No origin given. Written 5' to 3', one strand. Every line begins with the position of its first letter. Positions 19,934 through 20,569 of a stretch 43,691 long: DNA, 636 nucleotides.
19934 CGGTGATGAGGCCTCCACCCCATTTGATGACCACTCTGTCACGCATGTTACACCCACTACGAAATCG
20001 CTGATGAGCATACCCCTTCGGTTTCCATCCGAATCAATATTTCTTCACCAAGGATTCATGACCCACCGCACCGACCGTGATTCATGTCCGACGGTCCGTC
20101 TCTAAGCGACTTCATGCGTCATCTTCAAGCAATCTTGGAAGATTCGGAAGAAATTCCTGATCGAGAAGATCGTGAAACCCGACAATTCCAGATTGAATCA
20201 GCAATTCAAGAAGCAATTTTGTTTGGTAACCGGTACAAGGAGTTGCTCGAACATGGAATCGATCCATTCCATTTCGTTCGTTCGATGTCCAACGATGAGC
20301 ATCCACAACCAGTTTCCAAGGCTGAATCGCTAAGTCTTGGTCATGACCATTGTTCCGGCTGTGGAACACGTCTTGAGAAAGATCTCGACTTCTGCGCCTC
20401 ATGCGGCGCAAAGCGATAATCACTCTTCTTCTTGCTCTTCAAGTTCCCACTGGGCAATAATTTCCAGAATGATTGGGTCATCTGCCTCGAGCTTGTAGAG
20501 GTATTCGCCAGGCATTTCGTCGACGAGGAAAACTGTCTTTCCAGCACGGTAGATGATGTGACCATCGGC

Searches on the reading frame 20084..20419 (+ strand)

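Call 3: search_protein_families(library=pfam, proteins=[window:20084-20419:+], max_evalue=1)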
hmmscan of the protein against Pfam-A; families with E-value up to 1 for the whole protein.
window:20084-20419:+ (111 aa): 8 families
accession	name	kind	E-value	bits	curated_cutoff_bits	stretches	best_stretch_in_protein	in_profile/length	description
PF24460.1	DUF7575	-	0.00042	20.1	28.5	1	88-109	4-25/28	Domain of unknown function (DUF7575)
PF12773.13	DZR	-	0.00068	20.2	27.3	1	86-108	23-45/45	Double zinc ribbon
PF17032.10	Zn_ribbon_15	-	0.0022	19.2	28.9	1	87-108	52-73/73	zinc-ribbon family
PF13248.11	Zn_ribbon_3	-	0.0048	16.8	27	1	90-110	5-25/26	zinc-ribbon domain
PF13240.11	Zn_Ribbon_1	-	0.0053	17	25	1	89-110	1-22/23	zinc-ribbon domain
PF09889.16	DUF2116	-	0.13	12.7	26.8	1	87-105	3-21/59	Probable treble clef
PF24463.1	DUF7577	-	0.14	12.2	28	1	89-109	4-24/27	Domain of unknown function (DUF7577)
PF09297.16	Zn_ribbon_NUD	-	0.75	10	24.8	0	87-100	3-16/32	NADH pyrophosphatase zinc ribbon domain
